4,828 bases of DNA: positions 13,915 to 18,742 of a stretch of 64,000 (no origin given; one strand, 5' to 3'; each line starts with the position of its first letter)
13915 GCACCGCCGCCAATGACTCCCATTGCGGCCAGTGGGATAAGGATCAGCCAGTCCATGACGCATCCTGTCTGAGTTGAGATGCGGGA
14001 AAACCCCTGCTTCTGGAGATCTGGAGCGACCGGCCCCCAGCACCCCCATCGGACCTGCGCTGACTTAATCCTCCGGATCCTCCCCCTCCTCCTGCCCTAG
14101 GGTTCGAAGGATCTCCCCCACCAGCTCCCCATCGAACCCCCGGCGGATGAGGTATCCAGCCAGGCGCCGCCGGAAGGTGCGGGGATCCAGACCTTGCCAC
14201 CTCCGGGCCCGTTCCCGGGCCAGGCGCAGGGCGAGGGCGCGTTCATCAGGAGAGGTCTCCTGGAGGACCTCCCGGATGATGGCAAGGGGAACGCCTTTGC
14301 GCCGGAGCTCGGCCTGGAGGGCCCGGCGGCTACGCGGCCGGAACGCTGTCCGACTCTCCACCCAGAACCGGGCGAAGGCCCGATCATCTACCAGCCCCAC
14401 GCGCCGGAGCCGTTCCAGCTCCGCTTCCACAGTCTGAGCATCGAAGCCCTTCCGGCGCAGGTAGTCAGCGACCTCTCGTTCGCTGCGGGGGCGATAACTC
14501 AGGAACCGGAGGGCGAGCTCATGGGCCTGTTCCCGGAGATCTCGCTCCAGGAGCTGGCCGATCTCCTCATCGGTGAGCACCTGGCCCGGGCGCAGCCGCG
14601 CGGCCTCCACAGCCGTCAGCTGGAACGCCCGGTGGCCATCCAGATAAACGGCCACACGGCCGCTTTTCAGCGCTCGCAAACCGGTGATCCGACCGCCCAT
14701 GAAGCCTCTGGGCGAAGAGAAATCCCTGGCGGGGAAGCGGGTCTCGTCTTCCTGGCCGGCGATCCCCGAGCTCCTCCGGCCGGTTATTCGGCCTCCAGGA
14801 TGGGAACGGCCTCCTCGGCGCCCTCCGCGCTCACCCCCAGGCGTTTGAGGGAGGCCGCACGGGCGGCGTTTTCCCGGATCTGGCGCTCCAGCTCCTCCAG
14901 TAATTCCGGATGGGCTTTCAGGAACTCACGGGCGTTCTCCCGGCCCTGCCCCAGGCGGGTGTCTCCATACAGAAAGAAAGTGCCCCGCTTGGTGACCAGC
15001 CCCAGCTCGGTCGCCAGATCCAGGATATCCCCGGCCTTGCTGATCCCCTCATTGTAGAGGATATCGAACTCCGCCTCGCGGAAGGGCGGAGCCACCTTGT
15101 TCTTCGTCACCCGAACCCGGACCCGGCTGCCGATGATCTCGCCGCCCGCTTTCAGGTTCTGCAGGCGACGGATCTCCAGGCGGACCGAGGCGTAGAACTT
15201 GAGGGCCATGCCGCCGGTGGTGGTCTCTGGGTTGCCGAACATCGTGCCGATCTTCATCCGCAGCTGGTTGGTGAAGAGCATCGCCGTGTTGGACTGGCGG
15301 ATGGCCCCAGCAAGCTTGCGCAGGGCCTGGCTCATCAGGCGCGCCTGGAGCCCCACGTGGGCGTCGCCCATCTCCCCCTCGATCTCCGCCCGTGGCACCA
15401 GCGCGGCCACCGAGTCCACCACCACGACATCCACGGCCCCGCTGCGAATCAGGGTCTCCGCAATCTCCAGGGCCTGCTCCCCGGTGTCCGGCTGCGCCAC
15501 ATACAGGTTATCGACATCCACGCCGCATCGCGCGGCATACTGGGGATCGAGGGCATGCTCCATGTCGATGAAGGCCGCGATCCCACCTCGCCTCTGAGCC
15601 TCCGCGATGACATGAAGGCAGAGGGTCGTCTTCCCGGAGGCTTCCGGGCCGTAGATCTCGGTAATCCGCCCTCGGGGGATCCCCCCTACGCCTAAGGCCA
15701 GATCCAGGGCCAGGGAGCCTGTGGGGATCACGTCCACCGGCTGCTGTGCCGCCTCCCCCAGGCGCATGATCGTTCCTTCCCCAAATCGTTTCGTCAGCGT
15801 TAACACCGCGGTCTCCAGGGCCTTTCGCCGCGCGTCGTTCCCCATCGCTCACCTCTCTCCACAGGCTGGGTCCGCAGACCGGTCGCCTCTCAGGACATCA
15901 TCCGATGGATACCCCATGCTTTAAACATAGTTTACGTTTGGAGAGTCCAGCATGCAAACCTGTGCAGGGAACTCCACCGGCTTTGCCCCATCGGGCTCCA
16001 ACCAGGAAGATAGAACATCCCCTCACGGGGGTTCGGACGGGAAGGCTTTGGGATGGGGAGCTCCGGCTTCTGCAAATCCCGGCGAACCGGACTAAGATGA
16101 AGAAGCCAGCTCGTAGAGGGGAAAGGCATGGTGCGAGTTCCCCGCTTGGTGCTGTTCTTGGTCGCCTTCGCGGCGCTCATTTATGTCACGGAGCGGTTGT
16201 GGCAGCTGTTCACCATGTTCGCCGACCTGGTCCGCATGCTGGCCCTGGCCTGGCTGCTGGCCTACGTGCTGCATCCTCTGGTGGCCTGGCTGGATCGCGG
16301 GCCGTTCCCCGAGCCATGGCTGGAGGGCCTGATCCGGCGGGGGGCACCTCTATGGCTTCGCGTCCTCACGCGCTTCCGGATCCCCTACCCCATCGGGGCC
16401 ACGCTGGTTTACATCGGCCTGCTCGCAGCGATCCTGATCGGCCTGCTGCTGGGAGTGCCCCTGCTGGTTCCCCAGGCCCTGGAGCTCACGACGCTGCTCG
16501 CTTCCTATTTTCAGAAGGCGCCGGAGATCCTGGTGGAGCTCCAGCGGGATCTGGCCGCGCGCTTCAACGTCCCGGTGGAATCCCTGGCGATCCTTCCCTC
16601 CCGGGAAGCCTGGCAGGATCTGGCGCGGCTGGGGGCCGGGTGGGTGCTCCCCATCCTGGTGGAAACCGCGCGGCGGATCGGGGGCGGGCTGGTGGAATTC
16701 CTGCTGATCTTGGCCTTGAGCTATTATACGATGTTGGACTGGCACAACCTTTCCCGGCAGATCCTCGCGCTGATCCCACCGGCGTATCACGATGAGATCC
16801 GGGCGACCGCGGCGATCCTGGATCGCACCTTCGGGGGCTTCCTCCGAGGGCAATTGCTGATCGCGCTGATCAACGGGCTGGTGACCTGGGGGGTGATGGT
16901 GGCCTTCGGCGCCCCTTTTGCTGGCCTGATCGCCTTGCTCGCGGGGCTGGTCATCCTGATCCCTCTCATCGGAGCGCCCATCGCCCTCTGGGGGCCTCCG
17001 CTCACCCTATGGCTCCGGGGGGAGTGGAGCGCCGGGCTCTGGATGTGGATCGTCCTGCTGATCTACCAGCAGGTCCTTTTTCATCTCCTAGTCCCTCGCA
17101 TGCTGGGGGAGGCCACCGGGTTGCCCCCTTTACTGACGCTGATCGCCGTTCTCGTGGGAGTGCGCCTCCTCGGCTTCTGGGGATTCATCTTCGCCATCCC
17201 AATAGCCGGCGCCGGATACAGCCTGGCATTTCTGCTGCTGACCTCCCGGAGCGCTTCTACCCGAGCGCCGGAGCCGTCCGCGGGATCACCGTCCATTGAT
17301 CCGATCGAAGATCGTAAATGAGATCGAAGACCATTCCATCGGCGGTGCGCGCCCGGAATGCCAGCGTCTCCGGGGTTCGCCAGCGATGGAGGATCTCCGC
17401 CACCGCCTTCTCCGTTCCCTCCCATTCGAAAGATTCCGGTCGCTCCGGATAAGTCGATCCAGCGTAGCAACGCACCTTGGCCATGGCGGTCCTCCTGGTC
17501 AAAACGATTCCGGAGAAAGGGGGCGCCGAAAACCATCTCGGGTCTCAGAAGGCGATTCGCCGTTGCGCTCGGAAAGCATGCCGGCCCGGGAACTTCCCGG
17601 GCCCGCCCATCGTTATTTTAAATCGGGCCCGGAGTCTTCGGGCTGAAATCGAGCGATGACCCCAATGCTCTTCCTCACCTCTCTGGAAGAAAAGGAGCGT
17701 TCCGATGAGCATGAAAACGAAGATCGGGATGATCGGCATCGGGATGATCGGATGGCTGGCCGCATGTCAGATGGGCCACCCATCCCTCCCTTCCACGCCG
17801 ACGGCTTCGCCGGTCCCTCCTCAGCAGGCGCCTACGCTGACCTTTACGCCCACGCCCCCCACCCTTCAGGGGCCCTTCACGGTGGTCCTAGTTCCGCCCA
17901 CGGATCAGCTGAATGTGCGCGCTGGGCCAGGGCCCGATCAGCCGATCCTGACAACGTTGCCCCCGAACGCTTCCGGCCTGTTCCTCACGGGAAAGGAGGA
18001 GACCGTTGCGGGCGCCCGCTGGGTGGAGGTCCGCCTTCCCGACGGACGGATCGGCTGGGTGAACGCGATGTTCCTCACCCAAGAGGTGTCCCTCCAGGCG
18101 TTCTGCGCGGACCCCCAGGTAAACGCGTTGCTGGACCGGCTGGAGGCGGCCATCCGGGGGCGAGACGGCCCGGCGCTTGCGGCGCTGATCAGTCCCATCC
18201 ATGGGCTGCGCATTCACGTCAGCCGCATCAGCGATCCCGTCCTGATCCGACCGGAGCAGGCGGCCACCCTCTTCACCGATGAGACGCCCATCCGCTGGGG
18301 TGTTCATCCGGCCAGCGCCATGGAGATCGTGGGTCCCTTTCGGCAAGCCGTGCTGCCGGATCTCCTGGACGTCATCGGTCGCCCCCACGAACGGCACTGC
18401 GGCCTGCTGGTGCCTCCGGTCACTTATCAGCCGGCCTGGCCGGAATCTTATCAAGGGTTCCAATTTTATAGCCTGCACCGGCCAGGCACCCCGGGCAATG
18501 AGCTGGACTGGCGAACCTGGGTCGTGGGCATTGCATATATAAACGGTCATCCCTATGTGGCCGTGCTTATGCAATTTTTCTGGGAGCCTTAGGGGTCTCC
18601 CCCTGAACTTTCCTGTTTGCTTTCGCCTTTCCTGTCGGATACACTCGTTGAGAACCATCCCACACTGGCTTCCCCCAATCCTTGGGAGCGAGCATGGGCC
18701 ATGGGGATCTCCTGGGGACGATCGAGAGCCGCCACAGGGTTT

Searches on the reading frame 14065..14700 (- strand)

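Call 21: search_protein_families(library=pfam, proteins=[window:14065-14700:-], max_evalue=0.001)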
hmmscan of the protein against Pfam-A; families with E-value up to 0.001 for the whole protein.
window:14065-14700:- (211 aa): 3 families
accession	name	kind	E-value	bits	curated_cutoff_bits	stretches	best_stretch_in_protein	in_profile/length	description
PF21982.2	RecX_HTH1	-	2.1e-22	79.2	26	2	59-98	1-40/40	RecX, first three-helix domain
PF02631.22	RecX_HTH2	-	1.9e-15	57.2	26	1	105-146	1-42/42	RecX, second three-helix domain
PF21981.2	RecX_HTH3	-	1.6e-11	44.6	26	1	152-198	1-48/48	RecX, third three-helix domain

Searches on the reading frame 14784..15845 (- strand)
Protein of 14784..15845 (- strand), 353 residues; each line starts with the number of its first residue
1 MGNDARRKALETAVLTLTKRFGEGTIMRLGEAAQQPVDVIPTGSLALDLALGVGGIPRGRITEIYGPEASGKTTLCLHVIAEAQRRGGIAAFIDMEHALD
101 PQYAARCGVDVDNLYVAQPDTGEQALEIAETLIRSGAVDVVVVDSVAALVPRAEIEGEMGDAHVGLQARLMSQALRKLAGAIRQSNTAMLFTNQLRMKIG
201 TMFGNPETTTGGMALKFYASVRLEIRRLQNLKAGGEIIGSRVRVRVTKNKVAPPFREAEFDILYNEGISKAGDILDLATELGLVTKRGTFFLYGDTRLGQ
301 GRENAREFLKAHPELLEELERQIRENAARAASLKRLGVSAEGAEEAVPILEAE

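Call 21: search_protein_families(library=pfam, proteins=[window:14784-15845:-], max_evalue=0.001)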
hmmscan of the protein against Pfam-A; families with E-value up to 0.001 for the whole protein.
window:14784-15845:- (353 aa): 6 families
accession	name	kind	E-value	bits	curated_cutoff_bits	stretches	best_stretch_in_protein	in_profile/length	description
PF00154.27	RecA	-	4.6e-134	446.3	27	1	8-269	1-262/262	recA bacterial DNA recombination protein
PF21096.2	RecA_C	-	6e-23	81.2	27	1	272-326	1-55/57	RecA C-terminal domain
PF08423.17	Rad51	-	1.2e-12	48.1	22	1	39-228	7-212/244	Rad51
PF06745.19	ATPase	-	2.1e-07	31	26.6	1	41-114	2-77/231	KaiC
PF13481.12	AAA_25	-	8.6e-05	22.7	27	0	54-84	28-58/195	AAA domain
PF01637.24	ATPase_2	-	0.00095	19.5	33.2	0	61-107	22-68/225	ATPase domain predominantly from Archaea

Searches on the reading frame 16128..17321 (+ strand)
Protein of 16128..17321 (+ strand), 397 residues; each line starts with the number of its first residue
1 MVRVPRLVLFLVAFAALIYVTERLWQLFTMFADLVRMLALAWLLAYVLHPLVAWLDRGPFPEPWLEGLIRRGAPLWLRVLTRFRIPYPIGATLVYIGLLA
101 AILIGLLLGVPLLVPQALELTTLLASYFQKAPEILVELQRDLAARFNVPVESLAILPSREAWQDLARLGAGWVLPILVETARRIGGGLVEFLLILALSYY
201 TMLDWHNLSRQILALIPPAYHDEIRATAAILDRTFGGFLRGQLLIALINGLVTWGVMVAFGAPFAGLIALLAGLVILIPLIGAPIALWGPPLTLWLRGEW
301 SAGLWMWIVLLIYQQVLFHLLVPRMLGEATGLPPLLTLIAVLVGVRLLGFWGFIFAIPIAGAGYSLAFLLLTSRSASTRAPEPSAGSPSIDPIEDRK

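Call 21: search_protein_families(library=pfam, proteins=[window:16128-17321:+], max_evalue=0.001)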
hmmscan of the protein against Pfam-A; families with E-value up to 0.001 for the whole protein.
window:16128-17321:+ (397 aa): 1 family
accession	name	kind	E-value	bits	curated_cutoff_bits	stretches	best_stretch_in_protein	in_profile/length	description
PF01594.21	AI-2E_transport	-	7.7e-53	180.2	34.3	1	78-362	40-318/327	AI-2E family transporter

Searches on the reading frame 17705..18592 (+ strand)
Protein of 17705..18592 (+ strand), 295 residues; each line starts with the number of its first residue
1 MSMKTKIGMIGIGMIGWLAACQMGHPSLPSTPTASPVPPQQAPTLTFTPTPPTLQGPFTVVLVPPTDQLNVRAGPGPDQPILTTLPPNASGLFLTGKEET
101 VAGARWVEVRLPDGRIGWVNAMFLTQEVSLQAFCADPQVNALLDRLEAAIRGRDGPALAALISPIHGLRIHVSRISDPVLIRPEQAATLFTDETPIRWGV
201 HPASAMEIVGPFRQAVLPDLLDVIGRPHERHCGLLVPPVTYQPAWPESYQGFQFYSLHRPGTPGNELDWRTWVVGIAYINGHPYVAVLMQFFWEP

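Call 21: search_protein_families(library=pfam, proteins=[window:17705-18592:+], max_evalue=0.001)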
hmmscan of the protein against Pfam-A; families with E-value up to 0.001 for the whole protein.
window:17705-18592:+ (295 aa): 1 family
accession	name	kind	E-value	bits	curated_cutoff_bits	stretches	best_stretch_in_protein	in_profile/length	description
PF08239.17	SH3_3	-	2e-08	34.7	27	1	68-124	2-53/54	Bacterial SH3 domain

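Call 45: search_protein_families(library=ncbifam, proteins=[window:17705-18592:+], max_evalue=0.01)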
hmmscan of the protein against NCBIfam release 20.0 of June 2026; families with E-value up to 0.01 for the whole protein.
window:17705-18592:+ (295 aa): 2 families
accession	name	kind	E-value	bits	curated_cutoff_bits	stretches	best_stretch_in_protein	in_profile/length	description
TIGR04211.1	SH3_and_anchor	equivalog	6.6e-05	22.6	65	1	70-132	9-66/198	TIGR04211 family SH3 domain-containing protein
NF010495.0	PRK13914.1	equivalog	0.0052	15.8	647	1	68-134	88-149/481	invasion associated endopeptidase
